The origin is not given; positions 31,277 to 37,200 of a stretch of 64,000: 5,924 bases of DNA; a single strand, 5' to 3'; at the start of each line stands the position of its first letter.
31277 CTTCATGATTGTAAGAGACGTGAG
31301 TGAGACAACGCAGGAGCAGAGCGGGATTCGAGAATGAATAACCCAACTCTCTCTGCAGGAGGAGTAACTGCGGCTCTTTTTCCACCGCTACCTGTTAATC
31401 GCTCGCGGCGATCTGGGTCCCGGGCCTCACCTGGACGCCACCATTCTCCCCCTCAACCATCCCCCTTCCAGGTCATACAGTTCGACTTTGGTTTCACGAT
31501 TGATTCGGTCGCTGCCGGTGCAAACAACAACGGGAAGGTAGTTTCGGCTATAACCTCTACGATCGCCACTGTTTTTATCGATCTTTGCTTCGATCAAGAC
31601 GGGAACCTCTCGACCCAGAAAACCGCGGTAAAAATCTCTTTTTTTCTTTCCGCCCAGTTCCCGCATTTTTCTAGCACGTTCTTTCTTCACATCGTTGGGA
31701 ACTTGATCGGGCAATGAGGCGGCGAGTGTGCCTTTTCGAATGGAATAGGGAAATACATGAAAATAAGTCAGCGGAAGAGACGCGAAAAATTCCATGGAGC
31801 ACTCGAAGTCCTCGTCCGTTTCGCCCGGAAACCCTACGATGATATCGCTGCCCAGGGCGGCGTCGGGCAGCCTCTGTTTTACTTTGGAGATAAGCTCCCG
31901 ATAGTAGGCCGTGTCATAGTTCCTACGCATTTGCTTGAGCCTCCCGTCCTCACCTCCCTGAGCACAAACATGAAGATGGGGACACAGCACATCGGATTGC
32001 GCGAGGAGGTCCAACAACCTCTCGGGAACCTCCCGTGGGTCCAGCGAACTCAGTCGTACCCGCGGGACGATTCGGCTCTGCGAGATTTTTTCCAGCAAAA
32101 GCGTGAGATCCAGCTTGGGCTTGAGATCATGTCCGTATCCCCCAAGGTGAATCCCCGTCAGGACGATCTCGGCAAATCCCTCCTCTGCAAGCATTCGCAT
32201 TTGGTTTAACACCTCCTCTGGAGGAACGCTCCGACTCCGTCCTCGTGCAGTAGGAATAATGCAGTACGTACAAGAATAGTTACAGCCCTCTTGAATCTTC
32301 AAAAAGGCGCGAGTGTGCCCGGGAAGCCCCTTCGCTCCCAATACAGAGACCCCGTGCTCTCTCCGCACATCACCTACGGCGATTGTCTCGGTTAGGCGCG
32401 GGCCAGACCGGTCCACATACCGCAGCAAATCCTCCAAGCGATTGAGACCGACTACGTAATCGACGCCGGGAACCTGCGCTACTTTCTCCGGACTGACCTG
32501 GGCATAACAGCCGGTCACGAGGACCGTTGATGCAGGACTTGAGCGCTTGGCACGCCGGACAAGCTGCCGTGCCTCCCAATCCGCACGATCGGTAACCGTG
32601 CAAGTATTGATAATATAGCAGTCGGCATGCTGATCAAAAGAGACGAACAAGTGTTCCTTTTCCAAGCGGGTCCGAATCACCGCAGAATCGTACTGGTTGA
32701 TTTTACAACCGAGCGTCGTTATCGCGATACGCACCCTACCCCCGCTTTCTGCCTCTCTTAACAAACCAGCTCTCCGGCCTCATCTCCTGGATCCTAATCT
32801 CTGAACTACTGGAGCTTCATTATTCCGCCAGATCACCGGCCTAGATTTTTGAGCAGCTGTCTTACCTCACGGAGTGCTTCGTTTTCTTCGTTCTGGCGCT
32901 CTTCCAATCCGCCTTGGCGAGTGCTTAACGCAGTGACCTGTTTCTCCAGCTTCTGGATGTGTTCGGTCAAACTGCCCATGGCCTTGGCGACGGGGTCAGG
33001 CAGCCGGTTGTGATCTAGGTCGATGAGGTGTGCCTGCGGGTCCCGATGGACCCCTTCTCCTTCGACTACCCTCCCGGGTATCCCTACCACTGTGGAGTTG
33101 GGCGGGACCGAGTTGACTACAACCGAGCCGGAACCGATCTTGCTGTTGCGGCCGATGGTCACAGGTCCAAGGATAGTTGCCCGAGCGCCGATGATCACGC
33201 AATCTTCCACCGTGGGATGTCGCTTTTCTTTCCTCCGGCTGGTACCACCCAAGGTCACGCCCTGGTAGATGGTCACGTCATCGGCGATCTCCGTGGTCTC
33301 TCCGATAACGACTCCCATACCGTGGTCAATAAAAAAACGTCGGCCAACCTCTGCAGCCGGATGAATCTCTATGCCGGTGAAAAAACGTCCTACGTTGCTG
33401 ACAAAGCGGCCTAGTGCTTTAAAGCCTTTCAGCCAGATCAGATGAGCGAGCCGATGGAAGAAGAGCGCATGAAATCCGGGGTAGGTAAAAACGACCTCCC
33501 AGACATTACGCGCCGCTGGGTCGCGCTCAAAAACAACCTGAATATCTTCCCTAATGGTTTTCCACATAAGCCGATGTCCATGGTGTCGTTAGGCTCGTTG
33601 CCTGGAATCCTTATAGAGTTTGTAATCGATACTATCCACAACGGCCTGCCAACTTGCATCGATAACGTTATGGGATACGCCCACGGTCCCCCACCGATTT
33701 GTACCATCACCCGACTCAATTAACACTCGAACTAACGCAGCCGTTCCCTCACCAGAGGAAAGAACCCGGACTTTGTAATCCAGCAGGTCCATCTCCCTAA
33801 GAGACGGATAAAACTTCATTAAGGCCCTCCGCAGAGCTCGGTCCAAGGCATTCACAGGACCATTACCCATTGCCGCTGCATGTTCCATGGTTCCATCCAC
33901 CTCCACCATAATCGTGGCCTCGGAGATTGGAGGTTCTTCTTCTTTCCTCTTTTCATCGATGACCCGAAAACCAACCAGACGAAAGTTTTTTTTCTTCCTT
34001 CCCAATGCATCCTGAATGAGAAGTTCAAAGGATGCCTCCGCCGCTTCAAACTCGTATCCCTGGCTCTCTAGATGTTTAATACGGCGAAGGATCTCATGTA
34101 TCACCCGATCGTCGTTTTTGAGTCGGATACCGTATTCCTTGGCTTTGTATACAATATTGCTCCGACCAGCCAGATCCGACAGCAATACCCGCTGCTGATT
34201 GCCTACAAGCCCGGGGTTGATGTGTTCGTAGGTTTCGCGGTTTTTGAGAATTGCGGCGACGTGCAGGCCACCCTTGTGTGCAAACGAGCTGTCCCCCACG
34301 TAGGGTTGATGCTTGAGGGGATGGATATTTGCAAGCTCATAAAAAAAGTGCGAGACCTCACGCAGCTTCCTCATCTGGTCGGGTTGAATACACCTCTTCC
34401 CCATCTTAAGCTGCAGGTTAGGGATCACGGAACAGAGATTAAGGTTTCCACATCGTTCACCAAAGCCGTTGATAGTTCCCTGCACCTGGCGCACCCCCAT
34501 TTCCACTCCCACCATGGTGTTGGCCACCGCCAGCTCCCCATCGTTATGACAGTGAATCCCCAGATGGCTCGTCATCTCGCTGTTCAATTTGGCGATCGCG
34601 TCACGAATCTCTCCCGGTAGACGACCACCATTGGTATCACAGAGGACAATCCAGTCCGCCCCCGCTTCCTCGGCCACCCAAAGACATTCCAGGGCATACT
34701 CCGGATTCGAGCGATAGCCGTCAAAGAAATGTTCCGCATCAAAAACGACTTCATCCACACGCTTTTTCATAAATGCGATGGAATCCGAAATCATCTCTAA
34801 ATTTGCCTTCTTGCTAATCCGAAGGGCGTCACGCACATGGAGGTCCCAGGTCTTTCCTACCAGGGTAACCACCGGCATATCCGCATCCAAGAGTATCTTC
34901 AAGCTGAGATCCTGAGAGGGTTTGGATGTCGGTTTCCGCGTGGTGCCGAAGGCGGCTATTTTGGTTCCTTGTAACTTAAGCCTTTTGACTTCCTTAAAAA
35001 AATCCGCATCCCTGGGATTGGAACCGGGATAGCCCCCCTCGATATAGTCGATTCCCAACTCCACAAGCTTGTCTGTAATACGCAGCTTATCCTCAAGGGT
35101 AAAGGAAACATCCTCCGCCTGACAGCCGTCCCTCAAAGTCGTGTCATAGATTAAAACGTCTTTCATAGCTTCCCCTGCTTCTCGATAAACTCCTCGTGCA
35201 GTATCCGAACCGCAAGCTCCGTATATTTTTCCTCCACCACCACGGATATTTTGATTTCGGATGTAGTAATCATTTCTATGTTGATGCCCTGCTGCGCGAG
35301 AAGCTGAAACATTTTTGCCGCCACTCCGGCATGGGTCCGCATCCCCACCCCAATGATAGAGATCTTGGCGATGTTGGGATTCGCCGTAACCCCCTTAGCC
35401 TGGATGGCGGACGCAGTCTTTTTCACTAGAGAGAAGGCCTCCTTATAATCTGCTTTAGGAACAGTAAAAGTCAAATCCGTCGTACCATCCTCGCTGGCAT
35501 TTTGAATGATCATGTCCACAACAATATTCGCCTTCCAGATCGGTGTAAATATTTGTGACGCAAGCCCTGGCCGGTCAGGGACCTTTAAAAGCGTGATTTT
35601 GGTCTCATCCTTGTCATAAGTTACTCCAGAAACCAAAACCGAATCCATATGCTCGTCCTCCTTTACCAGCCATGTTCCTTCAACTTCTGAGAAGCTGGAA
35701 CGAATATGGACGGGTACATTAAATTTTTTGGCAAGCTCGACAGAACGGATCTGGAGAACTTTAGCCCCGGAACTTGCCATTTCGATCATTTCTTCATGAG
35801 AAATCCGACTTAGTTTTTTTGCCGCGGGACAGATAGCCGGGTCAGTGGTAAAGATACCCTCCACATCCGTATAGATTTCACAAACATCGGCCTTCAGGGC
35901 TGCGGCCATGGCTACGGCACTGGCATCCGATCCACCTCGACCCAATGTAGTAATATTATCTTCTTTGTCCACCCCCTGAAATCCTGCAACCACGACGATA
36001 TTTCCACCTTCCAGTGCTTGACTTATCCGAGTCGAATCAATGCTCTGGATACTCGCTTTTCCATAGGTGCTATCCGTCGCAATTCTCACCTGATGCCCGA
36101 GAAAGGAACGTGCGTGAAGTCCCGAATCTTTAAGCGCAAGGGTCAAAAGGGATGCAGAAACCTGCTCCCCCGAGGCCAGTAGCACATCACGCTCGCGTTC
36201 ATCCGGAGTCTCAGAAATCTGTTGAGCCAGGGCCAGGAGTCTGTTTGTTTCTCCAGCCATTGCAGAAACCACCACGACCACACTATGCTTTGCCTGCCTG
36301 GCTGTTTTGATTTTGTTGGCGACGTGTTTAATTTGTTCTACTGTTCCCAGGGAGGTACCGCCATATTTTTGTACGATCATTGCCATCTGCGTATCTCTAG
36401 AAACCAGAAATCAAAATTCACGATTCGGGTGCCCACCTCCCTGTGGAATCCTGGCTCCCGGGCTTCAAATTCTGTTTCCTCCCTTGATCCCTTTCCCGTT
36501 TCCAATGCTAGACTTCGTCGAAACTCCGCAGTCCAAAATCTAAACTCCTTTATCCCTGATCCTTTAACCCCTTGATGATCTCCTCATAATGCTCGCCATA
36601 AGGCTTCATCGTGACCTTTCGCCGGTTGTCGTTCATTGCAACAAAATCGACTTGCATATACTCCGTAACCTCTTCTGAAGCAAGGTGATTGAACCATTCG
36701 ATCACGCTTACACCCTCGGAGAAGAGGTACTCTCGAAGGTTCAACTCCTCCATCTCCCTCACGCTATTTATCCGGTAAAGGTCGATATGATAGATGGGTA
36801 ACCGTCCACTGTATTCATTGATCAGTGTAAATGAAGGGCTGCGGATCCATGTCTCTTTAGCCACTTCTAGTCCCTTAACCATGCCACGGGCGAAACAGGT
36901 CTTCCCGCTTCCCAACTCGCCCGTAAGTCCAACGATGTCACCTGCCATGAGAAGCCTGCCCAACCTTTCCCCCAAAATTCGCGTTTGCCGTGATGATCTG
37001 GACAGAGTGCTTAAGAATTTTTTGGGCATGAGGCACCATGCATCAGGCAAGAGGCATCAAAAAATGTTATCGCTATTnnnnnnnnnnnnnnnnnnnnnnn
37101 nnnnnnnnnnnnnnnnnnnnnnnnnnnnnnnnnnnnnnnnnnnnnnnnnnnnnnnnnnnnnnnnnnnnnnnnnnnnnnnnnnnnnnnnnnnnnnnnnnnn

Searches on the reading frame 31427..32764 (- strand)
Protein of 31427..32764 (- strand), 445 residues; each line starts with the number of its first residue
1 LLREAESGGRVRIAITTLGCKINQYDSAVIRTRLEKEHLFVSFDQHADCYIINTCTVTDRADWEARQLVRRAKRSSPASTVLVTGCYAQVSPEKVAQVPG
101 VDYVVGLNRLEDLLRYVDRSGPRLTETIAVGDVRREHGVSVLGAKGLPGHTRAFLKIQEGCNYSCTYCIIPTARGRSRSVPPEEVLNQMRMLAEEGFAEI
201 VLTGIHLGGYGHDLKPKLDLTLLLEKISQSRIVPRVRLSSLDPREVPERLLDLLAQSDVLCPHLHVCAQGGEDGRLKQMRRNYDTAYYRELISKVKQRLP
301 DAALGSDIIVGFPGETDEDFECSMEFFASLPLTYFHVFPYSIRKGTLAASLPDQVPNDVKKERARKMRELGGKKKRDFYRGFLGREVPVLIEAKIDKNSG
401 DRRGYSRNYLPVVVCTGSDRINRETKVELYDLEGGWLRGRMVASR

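Call 8: search_protein_families(library=pfam, proteins=[window:31427-32764:-], max_evalue=0.0001)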
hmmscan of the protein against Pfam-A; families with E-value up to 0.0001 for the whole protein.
window:31427-32764:- (445 aa): 2 families
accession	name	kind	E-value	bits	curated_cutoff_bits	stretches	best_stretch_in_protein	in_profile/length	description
PF00919.26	UPF0004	-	2e-24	85.9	27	1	12-106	1-98/98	Uncharacterized protein family UPF0004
PF04055.27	Radical_SAM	-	3.8e-24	86.2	29.5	1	156-326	2-165/166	Radical SAM superfamily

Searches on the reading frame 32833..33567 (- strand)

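Call 8: search_protein_families(library=pfam, proteins=[window:32833-33567:-], max_evalue=0.0001)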
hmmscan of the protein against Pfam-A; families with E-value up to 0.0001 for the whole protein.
window:32833-33567:- (244 aa): 2 families
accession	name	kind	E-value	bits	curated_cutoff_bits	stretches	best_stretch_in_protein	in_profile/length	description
PF00132.30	Hexapep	-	2.3e-12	46.5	27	1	117-150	1-34/36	Bacterial transferase hexapeptide (six repeats)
PF06426.19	SATase_N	-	7e-06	26.8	21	1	3-35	71-103/105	Serine acetyltransferase, N-terminal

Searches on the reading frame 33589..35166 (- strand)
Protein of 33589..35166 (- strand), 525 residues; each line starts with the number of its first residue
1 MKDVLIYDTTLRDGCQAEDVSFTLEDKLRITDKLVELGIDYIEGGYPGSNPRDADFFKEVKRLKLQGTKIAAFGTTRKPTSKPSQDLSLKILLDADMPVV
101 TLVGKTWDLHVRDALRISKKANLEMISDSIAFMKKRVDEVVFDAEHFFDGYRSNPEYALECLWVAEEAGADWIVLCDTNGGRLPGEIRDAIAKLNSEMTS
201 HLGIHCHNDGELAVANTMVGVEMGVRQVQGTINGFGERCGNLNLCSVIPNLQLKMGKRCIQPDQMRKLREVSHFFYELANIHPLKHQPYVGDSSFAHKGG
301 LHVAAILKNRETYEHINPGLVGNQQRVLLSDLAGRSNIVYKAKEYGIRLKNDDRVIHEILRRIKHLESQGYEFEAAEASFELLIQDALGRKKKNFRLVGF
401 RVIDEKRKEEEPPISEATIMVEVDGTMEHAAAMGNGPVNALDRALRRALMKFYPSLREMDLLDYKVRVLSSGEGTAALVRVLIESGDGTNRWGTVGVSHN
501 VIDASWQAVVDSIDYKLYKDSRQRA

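Call 8: search_protein_families(library=pfam, proteins=[window:33589-35166:-], max_evalue=0.0001)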
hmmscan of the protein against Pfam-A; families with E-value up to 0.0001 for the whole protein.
window:33589-35166:- (525 aa): 3 families
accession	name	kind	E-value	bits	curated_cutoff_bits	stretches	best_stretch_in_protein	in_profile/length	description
PF00682.25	HMGL-like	-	5.7e-47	160.7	29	1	5-266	3-254/260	HMGL-like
PF08502.15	LeuA_dimer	-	2.5e-29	102.3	24.9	1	375-516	2-130/131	LeuA allosteric (dimerisation) domain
PF22617.1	HCS_D2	-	8e-17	61.8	27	1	290-369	2-80/82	Homocitrate synthase post-HMGL domain-like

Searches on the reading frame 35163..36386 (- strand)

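Call 8: search_protein_families(library=pfam, proteins=[window:35163-36386:-], max_evalue=0.0001)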
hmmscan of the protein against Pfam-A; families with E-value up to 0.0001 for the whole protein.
window:35163-36386:- (407 aa): 4 families
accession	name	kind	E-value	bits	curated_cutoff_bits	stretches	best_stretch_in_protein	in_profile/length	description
PF00696.33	AA_kinase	-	1.6e-50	172.5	24.9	1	3-230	2-234/234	Amino acid kinase family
PF22468.2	ACT_9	-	5.2e-36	122.7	27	2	342-400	1-61/61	ACT domain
PF13840.12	ACT_7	-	1e-18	67.3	27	1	336-398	3-65/65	ACT domain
PF01842.31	ACT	-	7.1e-18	64.5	27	2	266-320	4-57/66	ACT domain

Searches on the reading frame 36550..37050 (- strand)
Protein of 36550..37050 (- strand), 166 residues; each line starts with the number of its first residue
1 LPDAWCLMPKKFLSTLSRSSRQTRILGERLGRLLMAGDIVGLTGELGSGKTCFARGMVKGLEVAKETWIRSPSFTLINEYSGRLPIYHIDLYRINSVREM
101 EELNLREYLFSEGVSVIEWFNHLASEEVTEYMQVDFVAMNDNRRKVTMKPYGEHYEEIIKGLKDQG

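Call 8: search_protein_families(library=pfam, proteins=[window:36550-37050:-], max_evalue=0.0001)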
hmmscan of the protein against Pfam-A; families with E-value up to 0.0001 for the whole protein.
window:36550-37050:- (166 aa): 1 family
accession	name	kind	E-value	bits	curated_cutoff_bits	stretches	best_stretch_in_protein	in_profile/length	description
PF02367.23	TsaE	-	3.3e-34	118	26.6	1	18-145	2-127/128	Threonylcarbamoyl adenosine biosynthesis protein TsaE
